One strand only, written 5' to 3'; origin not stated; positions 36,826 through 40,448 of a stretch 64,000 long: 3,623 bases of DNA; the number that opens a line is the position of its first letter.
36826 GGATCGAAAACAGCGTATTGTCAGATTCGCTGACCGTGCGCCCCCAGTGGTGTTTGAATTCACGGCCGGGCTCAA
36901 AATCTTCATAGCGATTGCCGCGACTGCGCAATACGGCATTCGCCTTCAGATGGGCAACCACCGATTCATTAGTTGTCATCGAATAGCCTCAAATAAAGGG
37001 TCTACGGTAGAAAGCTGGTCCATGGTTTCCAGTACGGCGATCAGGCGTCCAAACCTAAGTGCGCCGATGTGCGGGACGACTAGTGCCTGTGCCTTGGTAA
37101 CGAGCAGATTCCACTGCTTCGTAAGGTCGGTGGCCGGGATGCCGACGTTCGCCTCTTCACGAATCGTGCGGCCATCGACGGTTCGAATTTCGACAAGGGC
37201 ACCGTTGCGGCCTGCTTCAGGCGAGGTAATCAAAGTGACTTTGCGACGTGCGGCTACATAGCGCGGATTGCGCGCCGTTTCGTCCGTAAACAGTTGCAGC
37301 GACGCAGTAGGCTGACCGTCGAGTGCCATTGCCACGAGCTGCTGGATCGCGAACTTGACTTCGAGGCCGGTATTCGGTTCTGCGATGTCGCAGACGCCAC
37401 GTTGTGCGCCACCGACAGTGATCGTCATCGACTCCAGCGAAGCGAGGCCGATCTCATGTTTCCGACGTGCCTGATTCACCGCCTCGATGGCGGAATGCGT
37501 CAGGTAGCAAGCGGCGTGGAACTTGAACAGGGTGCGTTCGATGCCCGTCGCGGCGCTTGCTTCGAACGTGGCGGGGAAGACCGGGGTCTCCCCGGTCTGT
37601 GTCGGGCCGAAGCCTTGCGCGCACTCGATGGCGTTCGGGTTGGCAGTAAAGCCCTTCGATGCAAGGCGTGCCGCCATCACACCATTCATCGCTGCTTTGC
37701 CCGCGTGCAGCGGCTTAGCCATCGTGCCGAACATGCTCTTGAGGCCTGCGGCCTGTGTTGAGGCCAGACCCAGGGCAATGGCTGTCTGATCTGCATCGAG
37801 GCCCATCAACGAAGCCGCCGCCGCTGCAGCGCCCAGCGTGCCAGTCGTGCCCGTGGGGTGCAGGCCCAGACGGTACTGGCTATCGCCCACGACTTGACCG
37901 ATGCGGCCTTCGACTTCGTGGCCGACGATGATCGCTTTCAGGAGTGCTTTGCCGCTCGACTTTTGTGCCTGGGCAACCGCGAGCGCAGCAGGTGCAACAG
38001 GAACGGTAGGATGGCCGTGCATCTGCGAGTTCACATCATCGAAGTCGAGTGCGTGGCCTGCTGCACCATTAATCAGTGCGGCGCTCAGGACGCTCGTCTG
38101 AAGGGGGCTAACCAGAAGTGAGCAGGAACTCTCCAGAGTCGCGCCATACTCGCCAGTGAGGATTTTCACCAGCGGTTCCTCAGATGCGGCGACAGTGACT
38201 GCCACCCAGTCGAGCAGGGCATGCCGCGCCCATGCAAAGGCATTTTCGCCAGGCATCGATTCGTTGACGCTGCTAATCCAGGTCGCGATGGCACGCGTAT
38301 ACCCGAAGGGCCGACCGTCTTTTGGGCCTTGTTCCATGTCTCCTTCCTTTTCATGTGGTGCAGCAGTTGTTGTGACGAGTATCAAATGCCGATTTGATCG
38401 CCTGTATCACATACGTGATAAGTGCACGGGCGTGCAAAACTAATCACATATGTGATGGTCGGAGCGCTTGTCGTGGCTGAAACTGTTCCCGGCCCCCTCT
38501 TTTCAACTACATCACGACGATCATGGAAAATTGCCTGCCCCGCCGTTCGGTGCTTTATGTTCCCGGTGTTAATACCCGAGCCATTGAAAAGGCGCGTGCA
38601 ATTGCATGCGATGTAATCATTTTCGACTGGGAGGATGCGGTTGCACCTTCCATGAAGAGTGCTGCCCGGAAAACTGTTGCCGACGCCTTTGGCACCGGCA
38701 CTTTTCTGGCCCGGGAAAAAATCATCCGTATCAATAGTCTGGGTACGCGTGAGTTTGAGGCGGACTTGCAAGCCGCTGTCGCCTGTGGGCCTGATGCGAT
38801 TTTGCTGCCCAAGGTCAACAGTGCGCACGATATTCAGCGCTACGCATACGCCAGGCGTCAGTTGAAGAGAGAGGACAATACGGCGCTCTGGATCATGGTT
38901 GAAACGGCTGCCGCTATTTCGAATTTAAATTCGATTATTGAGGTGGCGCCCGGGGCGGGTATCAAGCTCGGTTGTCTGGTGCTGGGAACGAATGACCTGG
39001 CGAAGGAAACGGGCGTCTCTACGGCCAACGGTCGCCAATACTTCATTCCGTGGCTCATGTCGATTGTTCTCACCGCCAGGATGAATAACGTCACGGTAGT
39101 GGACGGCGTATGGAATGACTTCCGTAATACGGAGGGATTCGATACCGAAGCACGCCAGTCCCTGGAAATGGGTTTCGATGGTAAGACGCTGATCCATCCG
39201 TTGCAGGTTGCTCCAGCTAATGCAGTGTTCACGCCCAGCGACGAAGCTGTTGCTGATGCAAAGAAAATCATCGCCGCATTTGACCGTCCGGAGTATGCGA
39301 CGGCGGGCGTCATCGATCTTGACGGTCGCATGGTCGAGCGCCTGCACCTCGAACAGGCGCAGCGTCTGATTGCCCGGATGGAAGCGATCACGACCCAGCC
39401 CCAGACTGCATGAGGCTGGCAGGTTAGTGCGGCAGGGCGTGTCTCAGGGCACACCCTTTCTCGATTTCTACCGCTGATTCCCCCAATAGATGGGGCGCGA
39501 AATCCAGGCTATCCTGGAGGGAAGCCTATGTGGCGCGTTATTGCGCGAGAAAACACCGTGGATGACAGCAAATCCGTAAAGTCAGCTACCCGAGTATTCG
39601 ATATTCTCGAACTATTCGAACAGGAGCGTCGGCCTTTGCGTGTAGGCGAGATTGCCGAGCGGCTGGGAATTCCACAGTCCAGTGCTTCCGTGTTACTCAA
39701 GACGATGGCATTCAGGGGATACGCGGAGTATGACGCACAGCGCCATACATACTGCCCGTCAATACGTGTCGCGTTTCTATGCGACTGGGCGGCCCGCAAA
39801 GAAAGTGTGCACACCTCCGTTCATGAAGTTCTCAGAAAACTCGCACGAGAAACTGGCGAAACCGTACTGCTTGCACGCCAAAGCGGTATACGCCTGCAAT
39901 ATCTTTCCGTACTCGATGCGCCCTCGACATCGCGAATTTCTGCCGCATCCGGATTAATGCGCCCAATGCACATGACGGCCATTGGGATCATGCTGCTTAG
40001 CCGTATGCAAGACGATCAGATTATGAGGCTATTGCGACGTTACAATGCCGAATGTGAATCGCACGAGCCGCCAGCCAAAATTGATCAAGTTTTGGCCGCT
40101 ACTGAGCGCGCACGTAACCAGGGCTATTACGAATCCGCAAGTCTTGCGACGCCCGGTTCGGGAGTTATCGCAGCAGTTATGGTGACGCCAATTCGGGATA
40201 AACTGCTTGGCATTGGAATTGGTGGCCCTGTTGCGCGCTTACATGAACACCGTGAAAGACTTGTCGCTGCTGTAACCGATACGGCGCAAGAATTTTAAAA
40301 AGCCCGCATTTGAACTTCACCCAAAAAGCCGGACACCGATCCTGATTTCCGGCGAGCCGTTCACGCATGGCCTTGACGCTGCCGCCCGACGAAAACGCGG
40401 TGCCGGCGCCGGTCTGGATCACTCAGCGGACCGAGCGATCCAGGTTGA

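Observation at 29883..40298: Self-contained CoA-dependent pathway for an unknown substituted succinate: uptake, activation, oxidation, hydration, retro-Claisen cleavage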

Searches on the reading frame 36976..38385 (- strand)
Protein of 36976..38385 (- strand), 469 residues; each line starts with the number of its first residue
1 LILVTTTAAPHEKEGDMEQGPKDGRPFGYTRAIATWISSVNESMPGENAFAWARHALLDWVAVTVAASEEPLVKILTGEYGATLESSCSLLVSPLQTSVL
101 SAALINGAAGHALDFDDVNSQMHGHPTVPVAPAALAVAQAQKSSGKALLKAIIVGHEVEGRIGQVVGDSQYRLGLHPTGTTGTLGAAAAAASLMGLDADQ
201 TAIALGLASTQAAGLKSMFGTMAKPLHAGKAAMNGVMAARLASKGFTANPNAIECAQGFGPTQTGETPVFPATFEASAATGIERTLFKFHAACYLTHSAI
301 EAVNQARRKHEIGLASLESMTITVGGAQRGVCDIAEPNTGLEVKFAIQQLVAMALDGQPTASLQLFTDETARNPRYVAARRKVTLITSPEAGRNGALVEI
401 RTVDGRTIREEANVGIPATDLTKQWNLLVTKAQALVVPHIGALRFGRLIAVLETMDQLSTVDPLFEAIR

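Call 3: search_protein_families(library=pfam, proteins=[window:36976-38385:-])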
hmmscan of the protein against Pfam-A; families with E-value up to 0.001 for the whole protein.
window:36976-38385:- (469 aa): 2 families
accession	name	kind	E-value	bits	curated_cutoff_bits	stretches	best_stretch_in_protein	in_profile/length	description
PF03972.19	MmgE_PrpD_N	-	1.4e-59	201.7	32.1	1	32-262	2-234/244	MmgE/PrpD N-terminal domain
PF19305.4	MmgE_PrpD_C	-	1.3e-15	58.1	32.1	1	290-441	1-157/173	MmgE/PrpD C-terminal domain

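Call 4: search_protein_families(library=ncbifam, proteins=[window:36976-38385:-])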
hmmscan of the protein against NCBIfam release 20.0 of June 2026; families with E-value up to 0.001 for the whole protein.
window:36976-38385:- (469 aa): 2 families
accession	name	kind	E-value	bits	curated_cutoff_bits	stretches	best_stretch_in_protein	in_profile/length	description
NF042438.1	PrpD_hiGCgrampos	equivalog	1.2e-08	34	950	1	98-391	90-393/499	2-methylcitrate dehydratase PrpD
TIGR02330.1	prpD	equivalog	4.6e-08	32.2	458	1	41-392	13-377/468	2-methylcitrate dehydratase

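Call 7: find_related_loci(query=window:36976-38385:-, collection=genome_contigs, flank=10000)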
Query window:36976-38385:- (469 aa) in genome_contigs; peptide patterns used: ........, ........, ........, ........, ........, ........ (x = any residue, [..] = any of these).
197 stretches matched a pattern; 183 encode a relative of the query (tblastn E <= 1e-3); the best 80 are kept; 80 distinct loci.
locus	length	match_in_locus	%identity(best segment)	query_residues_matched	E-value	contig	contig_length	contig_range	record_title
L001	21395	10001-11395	79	10-469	0e+0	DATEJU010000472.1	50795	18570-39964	MAG TPA_asm: Paraburkholderia sp. isolate SMAG_U8872 k141_246430, whole genome shotgun sequence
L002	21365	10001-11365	76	17-469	0e+0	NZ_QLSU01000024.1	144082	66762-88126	Paraburkholderia unamae strain CATux-332 Ga0215848_124, whole genome shotgun sequence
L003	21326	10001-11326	66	28-469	0e+0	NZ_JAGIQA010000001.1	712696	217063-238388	Cupriavidus consociatus strain LEh25 NODE_1_length_712696_cov_74.814344, whole genome shotgun sequence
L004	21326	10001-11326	66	28-469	0e+0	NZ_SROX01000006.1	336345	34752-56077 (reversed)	Cupriavidus necator strain SHC 2-3 NODE_6_length_336345_cov_91.971442, whole genome shotgun sequence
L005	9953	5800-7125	67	28-469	3e-180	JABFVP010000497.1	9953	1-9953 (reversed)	MAG: Cupriavidus sp. isolate Bin3.15 NODE_4822_length_9953_cov_3.295459, whole genome shotgun sequence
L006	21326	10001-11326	66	28-469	1e-178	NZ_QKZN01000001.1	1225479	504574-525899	Cupriavidus phytorum strain MLR2-44 Ga0215867_101, whole genome shotgun sequence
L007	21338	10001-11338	66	28-469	9e-179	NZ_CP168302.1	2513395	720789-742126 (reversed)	Cupriavidus nantongensis strain HB4B5 chromosome 1, complete sequence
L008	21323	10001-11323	64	28-469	2e-169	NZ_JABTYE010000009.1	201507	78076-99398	Cupriavidus gilardii strain USM5 USM5_assembled_contig_9, whole genome shotgun sequence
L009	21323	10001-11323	62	28-469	3e-165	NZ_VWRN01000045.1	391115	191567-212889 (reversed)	Cupriavidus cauae strain MKL-01 contig47, whole genome shotgun sequence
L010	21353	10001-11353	61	16-469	6e-164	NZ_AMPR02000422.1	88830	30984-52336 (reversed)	Cupriavidus sp. HPC(L) contig5, whole genome shotgun sequence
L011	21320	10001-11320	62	28-469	8e-163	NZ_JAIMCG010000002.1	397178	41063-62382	Cupriavidus sp. AU9028 NODE_2_length_397178_cov_8.176043, whole genome shotgun sequence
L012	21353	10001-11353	61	16-469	2e-162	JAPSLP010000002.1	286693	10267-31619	MAG: Cupriavidus sp. isolate RH59_bin.035 NODE_41_length_286693_cov_13.461126, whole genome shotgun sequence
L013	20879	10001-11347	58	19-469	4e-160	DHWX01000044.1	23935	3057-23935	MAG TPA_asm: Polaromonas sp. UBA5171 UBA5171_contig_2206, whole genome shotgun sequence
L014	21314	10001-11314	57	30-468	1e-158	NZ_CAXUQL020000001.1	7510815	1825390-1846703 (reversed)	Pseudorhodoferax sp. LjRoot39 LJR039c1, whole genome shotgun sequence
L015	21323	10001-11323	63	28-469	4e-164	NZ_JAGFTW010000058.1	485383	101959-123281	Cupriavidus gilardii strain Marseille CSURQ4897 contig00001, whole genome shotgun sequence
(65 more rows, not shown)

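Call 23: search_solved_structures(query=window:36976-38385:-, max_evalue=0.00001, show_alignments=1)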
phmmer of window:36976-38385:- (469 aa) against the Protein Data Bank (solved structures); distinct sequences matched with E-value up to 0.00001: 10.
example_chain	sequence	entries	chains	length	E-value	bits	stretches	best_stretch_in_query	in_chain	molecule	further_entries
2hp0_A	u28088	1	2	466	2.3e-44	155.3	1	32-409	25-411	IDS-epimerase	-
2hp3_A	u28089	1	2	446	2.4e-44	155.3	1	41-409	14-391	IDS-epimerase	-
7bra_A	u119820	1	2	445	2e-42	148.9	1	41-373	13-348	Bacillus subtilis IRG1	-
7e9d_A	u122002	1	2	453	4.7e-41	144.4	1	40-373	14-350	IRG1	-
12vw_A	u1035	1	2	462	4.5e-25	91.8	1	98-313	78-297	Cis-aconitate decarboxylase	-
12ux_A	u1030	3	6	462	5.5e-25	91.5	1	98-313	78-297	Cis-aconitate decarboxylase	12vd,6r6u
12vt_A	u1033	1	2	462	6.8e-25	91.2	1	98-313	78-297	Cis-aconitate decarboxylase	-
12vq_A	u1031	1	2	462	6e-24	88.1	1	98-313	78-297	Cis-aconitate decarboxylase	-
7br9_A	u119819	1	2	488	1.2e-22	83.8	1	101-311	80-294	Cis-aconitate decarboxylase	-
6r6t_A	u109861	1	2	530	1.4e-22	83.5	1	101-311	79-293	Cis-aconitate decarboxylase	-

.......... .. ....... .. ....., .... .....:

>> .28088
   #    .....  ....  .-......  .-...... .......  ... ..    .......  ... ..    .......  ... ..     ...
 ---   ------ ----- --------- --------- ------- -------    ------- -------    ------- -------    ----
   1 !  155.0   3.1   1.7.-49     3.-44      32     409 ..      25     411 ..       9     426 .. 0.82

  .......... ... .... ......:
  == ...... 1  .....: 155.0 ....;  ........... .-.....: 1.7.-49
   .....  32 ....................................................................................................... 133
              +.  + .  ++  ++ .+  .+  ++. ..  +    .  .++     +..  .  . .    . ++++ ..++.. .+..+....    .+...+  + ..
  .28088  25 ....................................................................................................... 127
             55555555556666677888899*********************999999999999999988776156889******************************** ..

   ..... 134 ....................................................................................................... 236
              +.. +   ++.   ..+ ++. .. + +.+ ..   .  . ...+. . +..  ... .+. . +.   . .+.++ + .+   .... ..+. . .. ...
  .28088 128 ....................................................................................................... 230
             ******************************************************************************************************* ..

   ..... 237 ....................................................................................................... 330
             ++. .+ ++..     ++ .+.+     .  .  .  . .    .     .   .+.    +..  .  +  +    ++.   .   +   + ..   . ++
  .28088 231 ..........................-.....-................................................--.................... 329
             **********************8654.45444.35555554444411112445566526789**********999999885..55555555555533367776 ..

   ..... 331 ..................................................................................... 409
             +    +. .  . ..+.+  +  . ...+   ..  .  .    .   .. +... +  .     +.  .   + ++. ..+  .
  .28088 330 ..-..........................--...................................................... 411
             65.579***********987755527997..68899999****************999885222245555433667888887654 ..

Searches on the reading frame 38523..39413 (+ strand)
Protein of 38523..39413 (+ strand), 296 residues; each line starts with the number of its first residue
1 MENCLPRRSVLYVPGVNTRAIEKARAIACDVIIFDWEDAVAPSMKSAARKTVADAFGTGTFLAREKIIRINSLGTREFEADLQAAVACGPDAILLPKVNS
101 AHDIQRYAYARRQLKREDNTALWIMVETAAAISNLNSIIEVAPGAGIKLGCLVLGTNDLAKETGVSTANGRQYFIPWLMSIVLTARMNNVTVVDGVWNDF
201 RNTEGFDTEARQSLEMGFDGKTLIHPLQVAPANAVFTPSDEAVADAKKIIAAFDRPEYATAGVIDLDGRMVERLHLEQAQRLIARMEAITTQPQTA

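Call 3: search_protein_families(library=pfam, proteins=[window:38523-39413:+])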
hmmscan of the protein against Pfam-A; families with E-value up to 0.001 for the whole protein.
window:38523-39413:+ (296 aa): 2 families
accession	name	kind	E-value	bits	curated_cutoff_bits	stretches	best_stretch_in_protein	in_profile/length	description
PF03328.21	HpcH_HpaI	-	5.7e-41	140.7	25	1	8-226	1-221/221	HpcH/HpaI aldolase/citrate lyase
PF15617.12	C-C_Bond_Lyase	-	8.1e-13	48.6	28.4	1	10-286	10-315/320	C-C_Bond_Lyase of the TIM-Barrel fold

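Call 4: search_protein_families(library=ncbifam, proteins=[window:38523-39413:+])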
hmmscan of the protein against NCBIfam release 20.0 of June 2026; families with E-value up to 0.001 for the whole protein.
window:38523-39413:+ (296 aa): 4 families
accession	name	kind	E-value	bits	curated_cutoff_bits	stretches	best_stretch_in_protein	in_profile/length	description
TIGR01588.1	citE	equivalog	1.2e-48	165.7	443.4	1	6-285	2-282/288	citrate (pro-3S)-lyase subunit beta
NF038242.1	RipC_Ccl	equivalog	1.7e-43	149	375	1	8-285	2-267/268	itaconate degradation C-C-lyase RipC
NF041626.1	malyCoAlyase_Halo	equivalog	8.1e-18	64.5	500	1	28-290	33-317/340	L-malyl-CoA/beta-methylmalyl-CoA lyase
NF041315.1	malate_syn_AceB_Halo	equivalog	4.7e-06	25.5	780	0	145-241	175-272/429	malate synthase AceB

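Call 22: search_solved_structures(query=window:38523-39413:+, max_evalue=1e-10, show_alignments=1)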
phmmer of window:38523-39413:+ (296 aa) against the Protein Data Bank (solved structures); distinct sequences matched with E-value up to 1e-10: 12.
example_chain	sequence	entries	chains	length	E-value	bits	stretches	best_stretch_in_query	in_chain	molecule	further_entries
5ugr_A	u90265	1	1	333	2.1e-36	129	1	7-289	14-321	Malyl-CoA lyase/beta-methylmalyl-CoA lyase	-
5vxc_A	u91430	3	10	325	4.9e-36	127.8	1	4-286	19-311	Citrate lyase subunit beta-like protein, mitochondrial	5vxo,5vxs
4l9y_A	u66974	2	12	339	3.5e-34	121.7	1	5-289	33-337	Malyl-CoA lyase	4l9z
3qll_A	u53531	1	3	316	4.9e-25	91.7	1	7-285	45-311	Citrate lyase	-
1sgj_A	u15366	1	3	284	8.1e-21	77.9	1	8-284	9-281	citrate lyase, beta subunit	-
9nzb_A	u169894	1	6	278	1.3e-20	77.2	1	8-285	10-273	Acyl-CoA lyase beta chain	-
8khl_A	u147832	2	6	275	1.3e-20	77.1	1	8-285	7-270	Probable acyl-CoA lyase beta chain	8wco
6aq4_A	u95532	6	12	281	4e-18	69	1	12-288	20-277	Citrate lyase subunit beta-like protein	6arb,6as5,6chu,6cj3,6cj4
1z6k_A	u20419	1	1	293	4.7e-18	68.8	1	12-288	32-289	Citrate Lyase beta subunit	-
1u5h_A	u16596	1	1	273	8.8e-17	64.6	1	20-288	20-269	citE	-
1u5v_A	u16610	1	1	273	1.1e-16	64.4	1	20-288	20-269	citE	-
4l7z_A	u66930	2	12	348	6.3e-11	45.4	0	17-168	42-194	HpcH/HpaI aldolase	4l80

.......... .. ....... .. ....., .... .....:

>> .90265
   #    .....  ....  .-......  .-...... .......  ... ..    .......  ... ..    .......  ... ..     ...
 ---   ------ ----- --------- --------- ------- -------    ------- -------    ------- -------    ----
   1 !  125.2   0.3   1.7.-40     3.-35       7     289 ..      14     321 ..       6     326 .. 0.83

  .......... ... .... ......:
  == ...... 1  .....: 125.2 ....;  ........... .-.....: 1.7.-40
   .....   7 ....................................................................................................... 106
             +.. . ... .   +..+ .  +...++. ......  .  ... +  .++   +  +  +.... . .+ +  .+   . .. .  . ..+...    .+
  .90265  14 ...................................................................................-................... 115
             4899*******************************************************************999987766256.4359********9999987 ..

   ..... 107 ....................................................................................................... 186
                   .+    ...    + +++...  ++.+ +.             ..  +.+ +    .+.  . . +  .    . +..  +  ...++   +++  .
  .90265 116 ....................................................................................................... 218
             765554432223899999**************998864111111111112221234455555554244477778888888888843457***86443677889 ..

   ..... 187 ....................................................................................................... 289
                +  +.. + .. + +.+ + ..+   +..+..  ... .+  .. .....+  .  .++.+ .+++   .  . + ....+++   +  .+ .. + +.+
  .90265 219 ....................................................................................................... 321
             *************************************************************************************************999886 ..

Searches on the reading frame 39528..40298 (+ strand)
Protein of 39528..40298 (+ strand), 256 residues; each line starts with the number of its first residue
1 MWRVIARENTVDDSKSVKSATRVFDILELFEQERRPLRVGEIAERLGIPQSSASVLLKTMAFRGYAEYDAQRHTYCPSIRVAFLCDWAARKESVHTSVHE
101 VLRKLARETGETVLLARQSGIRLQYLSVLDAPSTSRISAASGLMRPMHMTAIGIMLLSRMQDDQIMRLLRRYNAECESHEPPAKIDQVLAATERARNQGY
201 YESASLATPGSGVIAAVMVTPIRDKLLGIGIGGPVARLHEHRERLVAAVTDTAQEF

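Call 3: search_protein_families(library=pfam, proteins=[window:39528-40298:+])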
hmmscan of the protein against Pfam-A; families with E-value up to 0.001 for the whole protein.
window:39528-40298:+ (256 aa): 6 families
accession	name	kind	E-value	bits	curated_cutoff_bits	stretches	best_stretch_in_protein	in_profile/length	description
PF01614.24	IclR_C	-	6.2e-18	65.4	24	1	91-255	6-171/174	Bacterial transcriptional regulator IclR C-terminal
PF09339.16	HTH_IclR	-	2.5e-16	59.6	22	1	19-69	1-51/52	IclR helix-turn-helix domain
PF12802.13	MarR_2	-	7.5e-06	26.5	27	1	27-68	11-52/61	MarR family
PF01325.25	Fe_dep_repress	-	1.2e-05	25.9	26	1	26-73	13-59/60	Iron dependent repressor, N-terminal DNA binding domain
PF01022.26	HTH_5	-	0.00048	20.4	22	0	25-60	6-39/47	Bacterial regulatory protein, arsR family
PF01978.25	TrmB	-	0.00091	19.5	25.6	0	34-72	20-58/68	Sugar-specific transcriptional regulator TrmB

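Call 4: search_protein_families(library=ncbifam, proteins=[window:39528-40298:+])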
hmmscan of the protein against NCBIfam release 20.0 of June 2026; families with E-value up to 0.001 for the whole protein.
window:39528-40298:+ (256 aa): 6 families
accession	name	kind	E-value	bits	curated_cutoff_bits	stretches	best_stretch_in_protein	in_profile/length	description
NF045644.1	TransRegBhcR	equivalog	2.3e-27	96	350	1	11-255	16-260/267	HTH-type transcriptional regulator BhcR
NF011671.1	PRK15090.1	equivalog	1.8e-22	79.8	275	1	11-251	4-244/256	DNA-binding transcriptional regulator KdgR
NF008601.2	PRK11569.1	equivalog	2.8e-19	69.4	380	1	9-249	18-261/276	glyoxylate bypass operon transcriptional repressor IclR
TIGR02431.1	pcaR_pcaU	subfamily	4.6e-18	65.4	284.75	1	16-216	4-202/248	beta-ketoadipate pathway transcriptional regulators, PcaR/PcaU/PobR family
NF007548.0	PRK10163.1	equivalog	4.6e-10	39.1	406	1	15-243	19-247/271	HTH-type transcriptional repressor AllR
NF007342.0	PRK09834.1-4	equivalog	1.4e-07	30.7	251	1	11-209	5-204/263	DNA-binding transcriptional regulator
